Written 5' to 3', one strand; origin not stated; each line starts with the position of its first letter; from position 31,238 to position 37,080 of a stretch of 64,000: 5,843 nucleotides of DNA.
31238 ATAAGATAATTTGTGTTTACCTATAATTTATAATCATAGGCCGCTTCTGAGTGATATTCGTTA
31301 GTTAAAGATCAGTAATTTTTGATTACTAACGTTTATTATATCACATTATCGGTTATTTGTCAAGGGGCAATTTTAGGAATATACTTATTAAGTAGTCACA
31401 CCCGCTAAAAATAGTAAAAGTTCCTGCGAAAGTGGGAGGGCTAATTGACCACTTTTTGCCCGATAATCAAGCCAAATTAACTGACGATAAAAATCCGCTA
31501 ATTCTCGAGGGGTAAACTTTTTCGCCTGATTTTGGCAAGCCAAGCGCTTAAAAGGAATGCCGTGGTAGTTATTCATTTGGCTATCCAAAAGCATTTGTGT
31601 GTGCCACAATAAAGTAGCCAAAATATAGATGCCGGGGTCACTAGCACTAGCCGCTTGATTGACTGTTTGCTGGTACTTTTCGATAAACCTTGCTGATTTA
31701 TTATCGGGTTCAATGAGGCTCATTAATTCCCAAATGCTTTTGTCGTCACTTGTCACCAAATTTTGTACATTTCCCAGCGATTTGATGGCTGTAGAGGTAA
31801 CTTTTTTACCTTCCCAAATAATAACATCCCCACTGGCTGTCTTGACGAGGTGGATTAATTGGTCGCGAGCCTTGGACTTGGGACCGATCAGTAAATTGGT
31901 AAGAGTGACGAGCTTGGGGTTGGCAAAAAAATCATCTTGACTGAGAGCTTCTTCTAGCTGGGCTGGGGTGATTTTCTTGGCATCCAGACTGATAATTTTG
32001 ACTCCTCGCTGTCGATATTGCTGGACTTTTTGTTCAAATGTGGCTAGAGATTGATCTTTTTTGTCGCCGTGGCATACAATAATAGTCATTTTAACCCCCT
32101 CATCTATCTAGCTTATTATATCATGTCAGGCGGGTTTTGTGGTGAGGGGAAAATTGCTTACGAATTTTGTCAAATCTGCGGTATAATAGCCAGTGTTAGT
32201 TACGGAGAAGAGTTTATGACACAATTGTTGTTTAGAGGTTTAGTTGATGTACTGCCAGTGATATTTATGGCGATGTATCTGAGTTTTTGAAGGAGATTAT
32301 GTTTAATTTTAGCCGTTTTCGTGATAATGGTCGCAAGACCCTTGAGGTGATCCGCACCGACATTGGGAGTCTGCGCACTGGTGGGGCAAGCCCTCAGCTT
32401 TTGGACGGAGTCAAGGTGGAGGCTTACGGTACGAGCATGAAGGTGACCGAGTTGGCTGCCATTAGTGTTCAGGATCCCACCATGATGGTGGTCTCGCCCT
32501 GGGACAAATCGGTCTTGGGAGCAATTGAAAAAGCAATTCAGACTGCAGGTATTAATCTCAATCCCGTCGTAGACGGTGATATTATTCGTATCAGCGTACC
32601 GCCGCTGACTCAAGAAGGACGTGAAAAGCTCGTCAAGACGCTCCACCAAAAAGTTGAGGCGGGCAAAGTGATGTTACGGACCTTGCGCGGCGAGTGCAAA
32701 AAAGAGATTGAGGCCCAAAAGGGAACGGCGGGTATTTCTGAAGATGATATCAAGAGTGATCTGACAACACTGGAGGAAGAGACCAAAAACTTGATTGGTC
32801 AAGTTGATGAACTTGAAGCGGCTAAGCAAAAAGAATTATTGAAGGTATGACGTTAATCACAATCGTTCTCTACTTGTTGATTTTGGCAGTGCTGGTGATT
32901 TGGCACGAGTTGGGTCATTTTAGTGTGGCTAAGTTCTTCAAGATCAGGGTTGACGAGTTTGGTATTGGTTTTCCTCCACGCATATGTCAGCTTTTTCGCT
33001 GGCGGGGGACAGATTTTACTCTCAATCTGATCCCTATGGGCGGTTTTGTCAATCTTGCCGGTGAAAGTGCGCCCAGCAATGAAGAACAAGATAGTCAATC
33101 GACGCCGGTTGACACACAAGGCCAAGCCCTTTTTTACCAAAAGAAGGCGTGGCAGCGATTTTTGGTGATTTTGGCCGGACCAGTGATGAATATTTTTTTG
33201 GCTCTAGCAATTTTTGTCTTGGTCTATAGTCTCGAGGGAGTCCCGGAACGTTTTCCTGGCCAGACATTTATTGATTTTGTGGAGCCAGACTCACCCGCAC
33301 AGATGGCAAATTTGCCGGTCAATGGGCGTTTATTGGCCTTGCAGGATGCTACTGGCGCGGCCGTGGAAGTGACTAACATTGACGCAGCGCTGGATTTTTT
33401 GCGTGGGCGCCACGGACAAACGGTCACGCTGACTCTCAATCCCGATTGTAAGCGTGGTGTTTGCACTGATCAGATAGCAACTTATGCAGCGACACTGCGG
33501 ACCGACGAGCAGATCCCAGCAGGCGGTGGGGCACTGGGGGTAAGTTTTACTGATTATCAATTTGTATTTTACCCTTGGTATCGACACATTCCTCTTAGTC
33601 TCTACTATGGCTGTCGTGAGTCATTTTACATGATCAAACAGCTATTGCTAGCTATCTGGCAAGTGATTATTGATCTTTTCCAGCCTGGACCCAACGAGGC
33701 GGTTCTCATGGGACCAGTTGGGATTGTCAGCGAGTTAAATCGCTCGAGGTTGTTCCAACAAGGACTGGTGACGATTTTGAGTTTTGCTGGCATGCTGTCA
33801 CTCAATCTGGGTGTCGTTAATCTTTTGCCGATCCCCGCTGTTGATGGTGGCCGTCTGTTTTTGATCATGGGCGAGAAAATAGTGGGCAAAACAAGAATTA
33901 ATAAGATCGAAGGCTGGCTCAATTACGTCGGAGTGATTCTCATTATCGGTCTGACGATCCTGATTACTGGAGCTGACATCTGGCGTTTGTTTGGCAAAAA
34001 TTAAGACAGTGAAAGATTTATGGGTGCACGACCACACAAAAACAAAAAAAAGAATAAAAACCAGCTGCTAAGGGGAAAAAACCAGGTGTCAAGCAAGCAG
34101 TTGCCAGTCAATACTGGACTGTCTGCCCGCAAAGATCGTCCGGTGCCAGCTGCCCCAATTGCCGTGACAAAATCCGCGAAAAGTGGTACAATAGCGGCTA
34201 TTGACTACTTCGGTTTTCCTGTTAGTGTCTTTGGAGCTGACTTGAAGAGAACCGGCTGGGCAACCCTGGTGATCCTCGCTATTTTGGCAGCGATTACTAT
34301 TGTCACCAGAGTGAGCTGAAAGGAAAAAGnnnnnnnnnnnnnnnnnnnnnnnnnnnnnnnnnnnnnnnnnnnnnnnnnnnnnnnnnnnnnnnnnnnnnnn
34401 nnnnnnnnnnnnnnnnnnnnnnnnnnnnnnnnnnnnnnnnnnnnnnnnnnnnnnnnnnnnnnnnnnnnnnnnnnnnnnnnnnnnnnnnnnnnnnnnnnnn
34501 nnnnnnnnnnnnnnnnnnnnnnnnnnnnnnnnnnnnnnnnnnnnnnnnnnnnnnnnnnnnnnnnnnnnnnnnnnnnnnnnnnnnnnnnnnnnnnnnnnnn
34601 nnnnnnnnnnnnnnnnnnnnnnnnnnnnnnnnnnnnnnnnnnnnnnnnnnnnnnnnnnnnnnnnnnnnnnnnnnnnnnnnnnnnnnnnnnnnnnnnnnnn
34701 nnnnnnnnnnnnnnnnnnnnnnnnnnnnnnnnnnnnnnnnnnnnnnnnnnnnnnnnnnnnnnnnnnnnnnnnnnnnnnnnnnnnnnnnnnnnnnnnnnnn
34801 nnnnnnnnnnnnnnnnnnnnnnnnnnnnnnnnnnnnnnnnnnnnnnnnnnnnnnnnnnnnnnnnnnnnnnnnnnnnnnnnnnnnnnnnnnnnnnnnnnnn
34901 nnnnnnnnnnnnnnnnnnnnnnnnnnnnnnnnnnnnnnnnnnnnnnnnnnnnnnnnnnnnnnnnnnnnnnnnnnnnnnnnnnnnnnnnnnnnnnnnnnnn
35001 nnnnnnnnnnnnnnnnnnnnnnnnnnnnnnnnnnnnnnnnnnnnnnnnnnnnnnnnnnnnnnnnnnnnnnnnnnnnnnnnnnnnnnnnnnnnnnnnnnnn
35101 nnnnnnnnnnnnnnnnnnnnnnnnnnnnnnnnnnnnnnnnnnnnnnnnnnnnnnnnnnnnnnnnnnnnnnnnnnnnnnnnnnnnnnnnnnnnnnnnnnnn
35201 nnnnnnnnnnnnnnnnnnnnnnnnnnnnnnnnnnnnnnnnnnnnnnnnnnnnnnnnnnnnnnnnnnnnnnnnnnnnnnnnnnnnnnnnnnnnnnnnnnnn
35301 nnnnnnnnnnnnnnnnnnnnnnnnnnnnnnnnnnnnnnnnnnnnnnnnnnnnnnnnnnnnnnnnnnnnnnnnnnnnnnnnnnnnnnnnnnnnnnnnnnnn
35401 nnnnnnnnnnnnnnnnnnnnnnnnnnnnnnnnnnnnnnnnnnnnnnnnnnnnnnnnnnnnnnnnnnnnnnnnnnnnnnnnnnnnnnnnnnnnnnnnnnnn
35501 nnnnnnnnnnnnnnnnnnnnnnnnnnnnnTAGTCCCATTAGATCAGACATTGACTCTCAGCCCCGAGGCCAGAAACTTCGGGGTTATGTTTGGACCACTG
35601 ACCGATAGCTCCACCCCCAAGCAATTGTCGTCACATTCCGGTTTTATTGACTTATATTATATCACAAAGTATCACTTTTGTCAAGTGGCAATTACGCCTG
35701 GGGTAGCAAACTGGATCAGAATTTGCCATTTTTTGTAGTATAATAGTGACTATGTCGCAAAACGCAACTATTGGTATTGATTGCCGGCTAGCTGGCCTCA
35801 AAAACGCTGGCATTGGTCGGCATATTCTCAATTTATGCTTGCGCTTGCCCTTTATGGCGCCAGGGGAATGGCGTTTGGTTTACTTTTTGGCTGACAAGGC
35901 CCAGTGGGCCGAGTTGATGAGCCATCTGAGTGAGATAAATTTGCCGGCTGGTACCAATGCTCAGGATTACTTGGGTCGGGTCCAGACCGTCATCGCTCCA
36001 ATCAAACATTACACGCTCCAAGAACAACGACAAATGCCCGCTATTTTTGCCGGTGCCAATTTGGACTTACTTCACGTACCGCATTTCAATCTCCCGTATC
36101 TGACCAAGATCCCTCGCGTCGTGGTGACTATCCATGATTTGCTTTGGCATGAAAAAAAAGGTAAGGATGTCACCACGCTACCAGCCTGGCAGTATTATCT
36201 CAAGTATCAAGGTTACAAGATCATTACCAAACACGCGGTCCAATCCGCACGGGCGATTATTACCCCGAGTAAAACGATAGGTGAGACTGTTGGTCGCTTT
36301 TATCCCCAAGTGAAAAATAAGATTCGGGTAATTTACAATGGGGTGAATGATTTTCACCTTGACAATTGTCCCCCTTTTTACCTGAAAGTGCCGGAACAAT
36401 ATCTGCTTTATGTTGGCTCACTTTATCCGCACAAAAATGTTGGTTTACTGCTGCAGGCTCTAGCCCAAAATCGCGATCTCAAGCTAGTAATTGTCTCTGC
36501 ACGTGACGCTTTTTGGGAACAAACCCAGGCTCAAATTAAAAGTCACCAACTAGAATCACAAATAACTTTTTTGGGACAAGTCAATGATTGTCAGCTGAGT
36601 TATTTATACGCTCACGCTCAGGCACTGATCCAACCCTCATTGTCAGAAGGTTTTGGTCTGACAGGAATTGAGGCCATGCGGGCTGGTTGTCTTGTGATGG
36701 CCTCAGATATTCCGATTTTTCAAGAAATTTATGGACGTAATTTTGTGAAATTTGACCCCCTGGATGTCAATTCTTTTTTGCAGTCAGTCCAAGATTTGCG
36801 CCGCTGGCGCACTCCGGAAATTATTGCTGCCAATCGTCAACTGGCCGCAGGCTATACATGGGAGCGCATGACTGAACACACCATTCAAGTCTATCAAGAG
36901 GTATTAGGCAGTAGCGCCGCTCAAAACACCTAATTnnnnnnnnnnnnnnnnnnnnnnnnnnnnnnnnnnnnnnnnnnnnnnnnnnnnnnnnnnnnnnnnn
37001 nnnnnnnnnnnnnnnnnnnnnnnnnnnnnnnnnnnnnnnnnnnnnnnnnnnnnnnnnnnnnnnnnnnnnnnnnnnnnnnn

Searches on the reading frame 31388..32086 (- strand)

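Call 9: search_protein_families(library=pfam, proteins=[window:31388-32086:-], max_evalue=0.001)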
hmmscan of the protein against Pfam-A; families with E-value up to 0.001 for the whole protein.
window:31388-32086:- (232 aa): 1 family
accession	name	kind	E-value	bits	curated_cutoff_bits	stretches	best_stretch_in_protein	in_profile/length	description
PF21694.2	DNA_pol3_delta_C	-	1.3e-05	25.6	27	1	178-225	71-118/121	DNA polymerase III delta subunit, C-terminal domain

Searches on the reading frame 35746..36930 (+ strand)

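Call 9: search_protein_families(library=pfam, proteins=[window:35746-36930:+], max_evalue=0.001)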
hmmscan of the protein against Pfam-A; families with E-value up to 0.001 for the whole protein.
window:35746-36930:+ (395 aa): 5 families
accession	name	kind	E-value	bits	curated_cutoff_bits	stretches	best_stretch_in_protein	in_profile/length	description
PF00534.26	Glycos_transf_1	-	5.7e-24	85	26.4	1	217-342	15-146/172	Glycosyl transferases group 1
PF13692.12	Glyco_trans_1_4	-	1.5e-21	77.6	27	1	218-351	2-139/142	Glycosyl transferases group 1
PF13439.12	Glyco_transf_4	-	1.3e-11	45.2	28.5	1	75-201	42-167/170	Glycosyltransferase Family 4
PF20706.3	GT4-conflict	-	3.7e-06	26.6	26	1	241-319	229-310/385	Family 4 Glycosyltransferase in conflict systems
PF13579.12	Glyco_trans_4_4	-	0.00038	21.3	29.7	0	93-199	59-158/158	Glycosyl transferase 4-like domain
